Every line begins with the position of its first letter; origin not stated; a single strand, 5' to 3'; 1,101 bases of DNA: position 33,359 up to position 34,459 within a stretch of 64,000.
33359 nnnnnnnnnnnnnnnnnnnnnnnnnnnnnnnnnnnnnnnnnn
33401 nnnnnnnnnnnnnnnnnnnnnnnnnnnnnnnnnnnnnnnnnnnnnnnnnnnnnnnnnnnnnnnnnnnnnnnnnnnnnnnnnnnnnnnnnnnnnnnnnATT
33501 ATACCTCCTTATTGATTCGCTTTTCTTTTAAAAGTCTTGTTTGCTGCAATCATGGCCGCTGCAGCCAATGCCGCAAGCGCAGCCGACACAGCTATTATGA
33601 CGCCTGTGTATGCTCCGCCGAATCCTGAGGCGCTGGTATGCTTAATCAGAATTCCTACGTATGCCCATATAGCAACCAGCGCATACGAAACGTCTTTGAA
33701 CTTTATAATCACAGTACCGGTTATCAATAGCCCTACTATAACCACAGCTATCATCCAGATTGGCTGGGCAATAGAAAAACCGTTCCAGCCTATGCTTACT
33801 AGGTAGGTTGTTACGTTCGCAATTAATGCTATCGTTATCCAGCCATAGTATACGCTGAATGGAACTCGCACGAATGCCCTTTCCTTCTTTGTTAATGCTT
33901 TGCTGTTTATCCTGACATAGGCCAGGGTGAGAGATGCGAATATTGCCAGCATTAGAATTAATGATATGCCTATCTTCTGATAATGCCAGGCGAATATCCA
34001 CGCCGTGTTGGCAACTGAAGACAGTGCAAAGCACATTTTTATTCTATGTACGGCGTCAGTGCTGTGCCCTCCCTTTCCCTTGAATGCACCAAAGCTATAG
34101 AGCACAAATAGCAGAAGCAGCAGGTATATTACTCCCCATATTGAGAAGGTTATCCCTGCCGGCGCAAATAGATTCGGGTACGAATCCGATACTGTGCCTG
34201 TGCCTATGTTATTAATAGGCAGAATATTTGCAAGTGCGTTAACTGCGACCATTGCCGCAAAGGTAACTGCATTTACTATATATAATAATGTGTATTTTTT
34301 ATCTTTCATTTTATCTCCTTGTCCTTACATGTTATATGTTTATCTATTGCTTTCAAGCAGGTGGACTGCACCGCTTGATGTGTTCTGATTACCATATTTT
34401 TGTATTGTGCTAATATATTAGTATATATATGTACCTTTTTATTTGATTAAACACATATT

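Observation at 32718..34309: Heliorhodopsin in a two-gene operon with a TspO-like membrane protein, in an apparently anaerobic Firmicute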

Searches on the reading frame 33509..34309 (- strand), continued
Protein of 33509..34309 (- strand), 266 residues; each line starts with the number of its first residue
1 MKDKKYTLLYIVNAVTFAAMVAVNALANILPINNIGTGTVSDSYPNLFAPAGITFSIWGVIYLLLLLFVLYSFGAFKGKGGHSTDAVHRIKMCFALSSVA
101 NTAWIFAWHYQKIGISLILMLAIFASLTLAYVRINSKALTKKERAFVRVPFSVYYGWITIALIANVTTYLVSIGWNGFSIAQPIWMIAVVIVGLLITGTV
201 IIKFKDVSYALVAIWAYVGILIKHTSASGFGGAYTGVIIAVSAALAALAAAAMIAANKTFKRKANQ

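Call 66: find_encoding_contigs(protein=P0053, flank=8000, max_places=2)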
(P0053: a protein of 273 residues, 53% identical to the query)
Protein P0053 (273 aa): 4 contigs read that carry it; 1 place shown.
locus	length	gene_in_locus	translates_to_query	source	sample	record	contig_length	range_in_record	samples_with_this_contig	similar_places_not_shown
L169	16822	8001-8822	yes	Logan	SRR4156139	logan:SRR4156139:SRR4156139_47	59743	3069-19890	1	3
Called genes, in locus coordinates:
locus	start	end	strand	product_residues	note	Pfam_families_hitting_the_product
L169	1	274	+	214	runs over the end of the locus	PF09997:DUF2238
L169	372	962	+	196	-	PF20046:DUF6448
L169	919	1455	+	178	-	PF10502:Peptidase_S26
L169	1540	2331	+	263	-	PF18761:Heliorhodopsin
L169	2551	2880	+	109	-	PF14229:DUF4332 (weak), PF04994:TfoX_C (weak), PF11731:Cdd1, PF14520:HHH_5, PF10391:DNA_pol_lambd_f (weak)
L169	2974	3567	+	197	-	PF02627:CMD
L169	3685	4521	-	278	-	PF02749:QRPTase_N, PF01729:QRPTase_C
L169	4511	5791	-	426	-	PF00890:FAD_binding_2, PF01266:DAO (weak), PF03486:HI0933_like (weak), PF07992:Pyr_redox_2 (faint)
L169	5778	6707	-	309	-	PF02445:NadA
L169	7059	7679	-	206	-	PF09968:DUF2202 (faint)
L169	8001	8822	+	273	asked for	-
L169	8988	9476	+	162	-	PF06445:GyrI-like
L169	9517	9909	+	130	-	PF18899:DUF5655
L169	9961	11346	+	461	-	PF00485:PRK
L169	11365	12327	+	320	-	-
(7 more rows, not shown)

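Call 67: find_encoding_contigs(protein=P0099, flank=8000, max_places=2)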
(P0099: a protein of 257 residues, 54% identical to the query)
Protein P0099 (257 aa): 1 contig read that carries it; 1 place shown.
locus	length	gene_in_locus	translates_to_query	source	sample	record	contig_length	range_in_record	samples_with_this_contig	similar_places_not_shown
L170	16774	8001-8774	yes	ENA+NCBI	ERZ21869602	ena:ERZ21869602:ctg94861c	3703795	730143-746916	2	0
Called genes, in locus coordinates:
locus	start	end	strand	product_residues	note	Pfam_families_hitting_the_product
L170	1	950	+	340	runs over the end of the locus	PF00294:PfkB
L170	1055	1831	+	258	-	PF03328:HpcH_HpaI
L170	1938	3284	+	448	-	PF02812:ELFV_dehydrog_N, PF00208:ELFV_dehydrog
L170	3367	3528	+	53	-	-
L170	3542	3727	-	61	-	-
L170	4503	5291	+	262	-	PF02517:Rce1-like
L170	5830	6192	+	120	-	PF00903:Glyoxalase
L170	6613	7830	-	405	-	PF00872:Transposase_mut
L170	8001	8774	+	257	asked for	-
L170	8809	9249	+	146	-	-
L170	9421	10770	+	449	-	PF00990:GGDEF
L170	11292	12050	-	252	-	PF13276:HTH_21, PF00665:rve, PF13333:rve_2 (faint), PF13683:rve_3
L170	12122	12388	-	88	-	PF01527:HTH_Tnp_1, PF02796:HTH_7 (weak), PF13384:HTH_23 (weak), PF13518:HTH_28 (weak)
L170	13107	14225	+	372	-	PF02463:SMC_N (weak), PF00005:ABC_tran, PF17912:OB_MalK, PF08402:TOBE_2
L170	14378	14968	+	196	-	PF01206:TusA, PF02635:DsrE (weak)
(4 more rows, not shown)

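Call 68: find_encoding_contigs(protein=P0020, flank=8000, max_places=2)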
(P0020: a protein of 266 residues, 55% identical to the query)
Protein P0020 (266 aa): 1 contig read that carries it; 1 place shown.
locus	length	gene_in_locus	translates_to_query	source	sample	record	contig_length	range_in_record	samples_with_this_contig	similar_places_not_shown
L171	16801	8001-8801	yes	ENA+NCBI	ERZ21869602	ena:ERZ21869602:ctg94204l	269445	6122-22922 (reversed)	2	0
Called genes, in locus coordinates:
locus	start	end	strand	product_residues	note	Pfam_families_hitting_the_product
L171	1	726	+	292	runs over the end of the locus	PF19845:DUF6320 (faint)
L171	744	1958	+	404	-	PF00248:Aldo_ket_red, PF13746:Fer4_18 (faint), PF14697:Fer4_21 (faint), PF13237:Fer4_10 (faint), PF13183:Fer4_8 (weak), PF13187:Fer4_9, PF13534:Fer4_17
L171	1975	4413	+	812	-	PF03415:Peptidase_C11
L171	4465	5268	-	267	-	PF00561:Abhydrolase_1, PF12146:Hydrolase_4, PF12697:Abhydrolase_6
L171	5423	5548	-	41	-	-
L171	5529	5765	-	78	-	PF04014:MazE_antitoxin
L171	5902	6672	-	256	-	-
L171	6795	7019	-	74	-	PF13127:DUF3955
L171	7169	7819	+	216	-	PF00702:Hydrolase, PF13419:HAD_2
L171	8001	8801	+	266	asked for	-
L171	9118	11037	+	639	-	PF02784:Orn_Arg_deC_N, PF17810:Arg_decarb_HB, PF17944:Arg_decarbox_C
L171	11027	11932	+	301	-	PF00491:Arginase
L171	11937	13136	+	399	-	PF03435:Sacchrp_dh_NADP, PF16653:Sacchrp_dh_C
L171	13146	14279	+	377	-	PF00278:Orn_DAP_Arg_deC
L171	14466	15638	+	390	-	PF00390:malic, PF00208:ELFV_dehydrog (faint), PF03949:Malic_M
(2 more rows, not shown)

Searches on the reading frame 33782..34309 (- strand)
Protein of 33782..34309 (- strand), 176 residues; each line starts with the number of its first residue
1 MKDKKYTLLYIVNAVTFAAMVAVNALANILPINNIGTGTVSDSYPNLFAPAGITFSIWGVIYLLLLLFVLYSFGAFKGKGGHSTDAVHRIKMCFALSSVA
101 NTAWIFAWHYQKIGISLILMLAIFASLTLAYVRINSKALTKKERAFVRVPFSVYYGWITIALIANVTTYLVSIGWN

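Call 47: predict_structure(alignment_id=A3)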
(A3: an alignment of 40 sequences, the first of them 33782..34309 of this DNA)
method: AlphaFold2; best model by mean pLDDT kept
length: 176 residues; sequences in the alignment: 40
mean_pLDDT: 89.5   pTM: 0.85
mean pLDDT of the five models: 89.5, 88.9, 88.1, 85.7, 84.8
residues with pLDDT >= 90: 121; 70-90: 42; 50-70: 12; < 50: 1
segments of 3 or more residues with pLDDT < 50: none
pLDDT, mean of each block of 10 residues (from residue 1): 74 97 86 67 76 88 97 84 87 97 93 96 98 95 95 97 94 90
secondary structure, 60 per line:
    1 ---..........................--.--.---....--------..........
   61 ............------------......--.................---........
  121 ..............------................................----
elements in order: H4-29 H39-42 H51-72 H85-90 H93-109 H113-134 H141-172

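Call 51: fold_search(model_id=the predicted structure, library=pdb)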
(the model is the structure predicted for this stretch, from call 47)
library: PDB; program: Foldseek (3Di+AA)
matches with E <= 10: 81; with E <= 0.001: 0
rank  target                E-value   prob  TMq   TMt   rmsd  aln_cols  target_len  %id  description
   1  1r0d_B                8.7e-01  0.75  0.46  0.44   7.2       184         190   12  HIP1R THATCH DOMAIN CORE (released 2004-07-06)
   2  2jsw_MODEL_1_A        1.1e+00  0.51  0.41  0.39   7.5       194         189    9  Solution Structure of the R13 Domain of Talin (released 2008-01-29)
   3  1x90_A                1.5e+00  0.80  0.42  0.49   7.9       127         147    9  Crystal structure of mutant form B of a pectin methylesterase inhibitor from Arabidopsis (released 2004-12-28)
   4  1r0d_A                1.7e+00  0.54  0.47  0.44   7.2       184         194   14  HIP1R THATCH DOMAIN CORE (released 2004-07-06)
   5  7ae6_A                1.8e+00  0.10  0.19  0.22  12.2       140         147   13  Crystal structure of di-AMPylated HEPN(R102A) toxin (released 2020-12-30)
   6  1x8z_A                2.5e+00  0.69  0.49  0.56   5.7       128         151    8  Crystal structure of a pectin methylesterase inhibitor from Arabidopsis thaliana (released 2004-12-28)
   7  8t1v                  2.9e+00  0.11  0.29  0.18  11.1       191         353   16  Crystal structure of orphan G protein-coupled receptor 6 with bound inverse agonist 3h (released 2024-12-04)
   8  3n71                  2.9e+00  0.08  0.20  0.10  12.4       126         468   12  Crystal structure of cardiac specific histone methyltransferase SmyD1 (released 2010-10-13)
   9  5m73_C                3.5e+00  0.25  0.40  0.36   9.7       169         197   11  Structure of the human SRP S domain with SRP72 RNA-binding domain (released 2016-12-07)
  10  7v3z                  3.7e+00  0.10  0.25  0.12  14.6       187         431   11  Structure of cannabinoid receptor type 1(CB1) (released 2021-11-24)
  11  2v6y_A                3.9e+00  0.66  0.35  0.75   3.1        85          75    7  Structure of the MIT domain from a S. solfataricus Vps4-like ATPase (released 2007-10-16)
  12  8e2i_E                3.9e+00  0.05  0.21  0.21  23.9       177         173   13  Cryo-EM structure of BIRC6/Smac (released 2023-02-15)
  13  1x8z_C                4.1e+00  0.66  0.43  0.50   3.8       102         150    9  Crystal structure of a pectin methylesterase inhibitor from Arabidopsis thaliana (released 2004-12-28)
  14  8xyd_A                4.1e+00  0.06  0.24  0.17  17.4       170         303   15  Structure of Platelet-activating factor receptor-G protein complex bound to platelet-activating factor (released 2024-11-13)
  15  1x8z_B                4.3e+00  0.54  0.49  0.57   4.2       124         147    8  Crystal structure of a pectin methylesterase inhibitor from Arabidopsis thaliana (released 2004-12-28)
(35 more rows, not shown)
